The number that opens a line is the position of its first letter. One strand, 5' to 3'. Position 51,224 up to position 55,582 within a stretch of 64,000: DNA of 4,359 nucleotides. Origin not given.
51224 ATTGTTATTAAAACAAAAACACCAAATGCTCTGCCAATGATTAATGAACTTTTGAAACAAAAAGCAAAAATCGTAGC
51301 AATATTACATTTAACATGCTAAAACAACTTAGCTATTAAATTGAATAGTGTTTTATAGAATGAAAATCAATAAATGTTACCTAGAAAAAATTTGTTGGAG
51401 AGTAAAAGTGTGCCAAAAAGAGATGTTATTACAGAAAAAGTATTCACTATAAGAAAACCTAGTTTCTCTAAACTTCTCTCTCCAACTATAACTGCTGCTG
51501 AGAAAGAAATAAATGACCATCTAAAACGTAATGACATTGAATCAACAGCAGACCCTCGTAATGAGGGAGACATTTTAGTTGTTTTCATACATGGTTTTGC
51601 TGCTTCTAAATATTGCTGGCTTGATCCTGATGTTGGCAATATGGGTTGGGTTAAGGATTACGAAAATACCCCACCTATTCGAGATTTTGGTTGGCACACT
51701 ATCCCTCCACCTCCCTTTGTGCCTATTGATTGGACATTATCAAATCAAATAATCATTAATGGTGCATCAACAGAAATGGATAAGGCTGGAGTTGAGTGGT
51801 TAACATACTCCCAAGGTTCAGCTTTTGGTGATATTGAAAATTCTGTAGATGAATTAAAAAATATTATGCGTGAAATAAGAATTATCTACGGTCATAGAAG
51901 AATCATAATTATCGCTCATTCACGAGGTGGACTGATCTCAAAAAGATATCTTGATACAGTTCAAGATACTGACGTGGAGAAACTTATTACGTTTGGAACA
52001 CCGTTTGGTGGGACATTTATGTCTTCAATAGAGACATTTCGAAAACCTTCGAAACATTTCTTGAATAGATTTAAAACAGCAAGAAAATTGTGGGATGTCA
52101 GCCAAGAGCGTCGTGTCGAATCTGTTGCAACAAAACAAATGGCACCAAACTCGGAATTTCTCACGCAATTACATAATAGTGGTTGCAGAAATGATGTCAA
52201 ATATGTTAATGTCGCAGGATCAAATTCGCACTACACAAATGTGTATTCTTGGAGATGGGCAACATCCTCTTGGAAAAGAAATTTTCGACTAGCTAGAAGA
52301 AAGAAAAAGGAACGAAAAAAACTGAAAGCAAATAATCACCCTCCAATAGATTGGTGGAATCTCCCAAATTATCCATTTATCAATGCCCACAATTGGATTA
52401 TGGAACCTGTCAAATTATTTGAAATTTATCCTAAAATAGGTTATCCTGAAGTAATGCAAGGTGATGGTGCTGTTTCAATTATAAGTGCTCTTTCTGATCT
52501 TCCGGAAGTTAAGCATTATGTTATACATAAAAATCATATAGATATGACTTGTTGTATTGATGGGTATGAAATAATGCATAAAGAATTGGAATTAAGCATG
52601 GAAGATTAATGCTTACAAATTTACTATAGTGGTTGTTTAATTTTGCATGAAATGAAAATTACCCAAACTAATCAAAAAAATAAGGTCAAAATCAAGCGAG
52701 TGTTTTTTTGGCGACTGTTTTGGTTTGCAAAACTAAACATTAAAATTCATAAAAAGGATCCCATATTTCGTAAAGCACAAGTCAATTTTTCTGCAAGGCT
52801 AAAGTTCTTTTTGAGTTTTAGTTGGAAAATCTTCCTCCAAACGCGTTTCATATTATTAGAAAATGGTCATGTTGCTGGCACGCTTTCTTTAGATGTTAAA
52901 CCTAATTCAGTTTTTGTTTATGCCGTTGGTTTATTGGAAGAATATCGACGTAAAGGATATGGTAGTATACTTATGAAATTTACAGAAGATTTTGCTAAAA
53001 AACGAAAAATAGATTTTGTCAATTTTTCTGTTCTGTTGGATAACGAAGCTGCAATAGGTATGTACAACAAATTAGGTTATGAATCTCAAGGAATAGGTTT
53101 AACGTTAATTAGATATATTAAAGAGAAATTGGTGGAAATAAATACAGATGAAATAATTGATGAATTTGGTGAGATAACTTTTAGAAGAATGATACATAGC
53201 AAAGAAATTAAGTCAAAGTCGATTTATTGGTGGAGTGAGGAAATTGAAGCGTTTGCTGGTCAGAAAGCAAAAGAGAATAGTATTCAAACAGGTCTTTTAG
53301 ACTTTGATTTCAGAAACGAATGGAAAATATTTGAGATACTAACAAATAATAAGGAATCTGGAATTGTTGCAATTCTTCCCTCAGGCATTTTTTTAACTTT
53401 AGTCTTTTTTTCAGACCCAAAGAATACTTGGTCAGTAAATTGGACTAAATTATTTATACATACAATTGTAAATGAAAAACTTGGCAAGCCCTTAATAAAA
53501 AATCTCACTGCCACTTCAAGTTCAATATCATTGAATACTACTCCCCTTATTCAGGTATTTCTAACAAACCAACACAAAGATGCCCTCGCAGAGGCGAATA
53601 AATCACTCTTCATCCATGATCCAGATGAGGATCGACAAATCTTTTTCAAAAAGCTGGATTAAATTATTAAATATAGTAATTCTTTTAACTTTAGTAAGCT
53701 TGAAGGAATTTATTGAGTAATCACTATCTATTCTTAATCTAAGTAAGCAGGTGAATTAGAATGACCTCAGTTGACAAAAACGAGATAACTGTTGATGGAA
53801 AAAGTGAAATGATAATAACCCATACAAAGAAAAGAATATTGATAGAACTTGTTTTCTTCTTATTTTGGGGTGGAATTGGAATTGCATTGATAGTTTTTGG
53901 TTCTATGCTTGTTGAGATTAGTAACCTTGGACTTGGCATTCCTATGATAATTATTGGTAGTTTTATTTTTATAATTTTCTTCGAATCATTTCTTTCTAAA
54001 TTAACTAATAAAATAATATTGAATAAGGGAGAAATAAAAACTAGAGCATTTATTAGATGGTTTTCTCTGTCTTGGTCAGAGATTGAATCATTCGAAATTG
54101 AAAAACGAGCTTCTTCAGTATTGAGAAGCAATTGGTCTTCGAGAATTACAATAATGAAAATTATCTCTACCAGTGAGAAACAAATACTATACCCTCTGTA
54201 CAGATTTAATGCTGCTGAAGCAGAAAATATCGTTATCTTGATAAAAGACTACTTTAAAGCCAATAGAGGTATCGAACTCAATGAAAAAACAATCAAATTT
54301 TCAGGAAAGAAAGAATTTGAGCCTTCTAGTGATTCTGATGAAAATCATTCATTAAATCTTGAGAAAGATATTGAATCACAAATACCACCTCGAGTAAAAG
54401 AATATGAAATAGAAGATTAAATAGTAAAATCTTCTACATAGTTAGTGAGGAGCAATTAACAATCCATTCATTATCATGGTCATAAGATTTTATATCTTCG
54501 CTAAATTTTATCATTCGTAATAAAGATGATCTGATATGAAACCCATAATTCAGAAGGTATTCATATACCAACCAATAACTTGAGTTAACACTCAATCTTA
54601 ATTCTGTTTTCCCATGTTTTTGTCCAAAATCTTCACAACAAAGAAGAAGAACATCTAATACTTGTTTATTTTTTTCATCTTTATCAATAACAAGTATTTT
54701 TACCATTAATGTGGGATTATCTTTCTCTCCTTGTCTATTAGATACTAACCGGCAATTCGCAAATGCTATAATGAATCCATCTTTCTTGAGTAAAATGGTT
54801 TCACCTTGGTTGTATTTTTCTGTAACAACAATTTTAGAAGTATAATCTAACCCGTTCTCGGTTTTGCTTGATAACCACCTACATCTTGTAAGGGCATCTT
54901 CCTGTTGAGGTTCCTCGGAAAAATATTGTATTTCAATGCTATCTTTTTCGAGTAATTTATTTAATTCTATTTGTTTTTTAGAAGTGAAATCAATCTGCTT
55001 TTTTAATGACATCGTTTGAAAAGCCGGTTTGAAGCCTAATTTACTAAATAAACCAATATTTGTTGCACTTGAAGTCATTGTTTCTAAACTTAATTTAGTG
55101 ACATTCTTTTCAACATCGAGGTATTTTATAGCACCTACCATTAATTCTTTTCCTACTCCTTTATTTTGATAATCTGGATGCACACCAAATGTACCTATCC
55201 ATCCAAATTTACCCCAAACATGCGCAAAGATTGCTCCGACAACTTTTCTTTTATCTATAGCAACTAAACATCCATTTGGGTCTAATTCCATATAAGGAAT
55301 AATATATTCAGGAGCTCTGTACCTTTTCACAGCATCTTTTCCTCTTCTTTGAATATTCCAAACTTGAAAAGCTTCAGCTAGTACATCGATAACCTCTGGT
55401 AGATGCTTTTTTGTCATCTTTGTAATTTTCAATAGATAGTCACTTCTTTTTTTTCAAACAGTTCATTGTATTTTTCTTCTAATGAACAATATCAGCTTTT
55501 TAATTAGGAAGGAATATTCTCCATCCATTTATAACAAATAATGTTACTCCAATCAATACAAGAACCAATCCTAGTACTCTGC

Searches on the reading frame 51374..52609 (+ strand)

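Call 79: search_protein_families(library=pfam, proteins=[window:51374-52609:+], max_evalue=0.001)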
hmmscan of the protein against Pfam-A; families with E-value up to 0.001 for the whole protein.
window:51374-52609:+ (411 aa): 9 families
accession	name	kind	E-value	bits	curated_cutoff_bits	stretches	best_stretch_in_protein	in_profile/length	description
PF02089.21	Palm_thioest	-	7e-07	29.6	26.8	1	147-272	47-174/254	Palmitoyl protein thioesterase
PF07819.20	PGAP1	-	3.6e-06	27.3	24.3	1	156-287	67-178/233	PGAP1-like alpha/beta domain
PF00561.26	Abhydrolase_1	-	7.3e-06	26.3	25.8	1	156-235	50-126/245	alpha/beta hydrolase fold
PF06028.17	DUF915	-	1.9e-05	24.6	22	1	152-214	80-146/255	Alpha/beta hydrolase of unknown function (DUF915)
PF05057.20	DUF676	-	5.8e-05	23.1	20.3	0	147-251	48-164/217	Putative serine esterase (DUF676)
PF12146.15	Hydrolase_4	-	6.2e-05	22.8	27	1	153-243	54-140/239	Serine aminopeptidase, S33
PF24096.1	DUF7379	-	8.5e-05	23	33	1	176-233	71-134/191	Domain of unknown function (DUF7379)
PF12697.13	Abhydrolase_6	-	0.00025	22.2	26.3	1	69-218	1-93/217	Alpha/beta hydrolase family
PF05990.18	DUF900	-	0.00092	19.2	20.5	0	154-197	73-116/232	Alpha/beta hydrolase of unknown function (DUF900)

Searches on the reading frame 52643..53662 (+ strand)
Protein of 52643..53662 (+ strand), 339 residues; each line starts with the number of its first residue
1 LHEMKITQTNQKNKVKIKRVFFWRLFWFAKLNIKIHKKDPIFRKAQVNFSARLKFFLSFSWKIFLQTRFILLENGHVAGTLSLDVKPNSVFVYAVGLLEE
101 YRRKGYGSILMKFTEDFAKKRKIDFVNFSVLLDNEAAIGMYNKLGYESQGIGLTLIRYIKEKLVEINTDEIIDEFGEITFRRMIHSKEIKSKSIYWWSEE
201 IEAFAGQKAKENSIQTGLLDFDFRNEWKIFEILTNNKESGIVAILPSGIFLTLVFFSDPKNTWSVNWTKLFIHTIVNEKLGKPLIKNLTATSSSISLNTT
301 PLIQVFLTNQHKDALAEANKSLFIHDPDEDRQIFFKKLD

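Call 79: search_protein_families(library=pfam, proteins=[window:52643-53662:+], max_evalue=0.001)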
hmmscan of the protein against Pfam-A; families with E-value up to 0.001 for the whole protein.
window:52643-53662:+ (339 aa): 4 families
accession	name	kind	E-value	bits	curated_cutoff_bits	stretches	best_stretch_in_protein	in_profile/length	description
PF00583.31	Acetyltransf_1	-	4.3e-16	59.7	20.7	1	67-146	34-116/116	Acetyltransferase (GNAT) family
PF13508.13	Acetyltransf_7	-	1.5e-10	41.7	27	1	69-147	6-83/84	Acetyltransferase (GNAT) domain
PF08445.16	FR47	-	4.3e-07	30.3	22.1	1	88-148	20-79/86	FR47-like protein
PF13673.13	Acetyltransf_10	-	0.00012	22.5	23.6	1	69-148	34-109/128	Acetyltransferase (GNAT) domain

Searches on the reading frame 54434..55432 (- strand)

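Call 79: search_protein_families(library=pfam, proteins=[window:54434-55432:-], max_evalue=0.001)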
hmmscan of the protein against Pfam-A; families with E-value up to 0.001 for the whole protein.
window:54434-55432:- (332 aa): 5 families
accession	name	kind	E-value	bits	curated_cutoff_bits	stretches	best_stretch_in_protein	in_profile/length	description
PF00583.31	Acetyltransf_1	-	4.8e-18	66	20.7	1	37-134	17-116/116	Acetyltransferase (GNAT) family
PF13508.13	Acetyltransf_7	-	2.5e-11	44.2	27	1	53-136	3-84/84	Acetyltransferase (GNAT) domain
PF13673.13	Acetyltransf_10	-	1.4e-09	38.4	23.6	1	52-150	30-122/128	Acetyltransferase (GNAT) domain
PF13527.13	Acetyltransf_9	-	1.2e-05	25.8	25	1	3-108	2-104/127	Acetyltransferase (GNAT) domain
PF13420.13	Acetyltransf_4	-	0.00028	21.4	24.3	0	78-135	78-135/155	Acetyltransferase (GNAT) domain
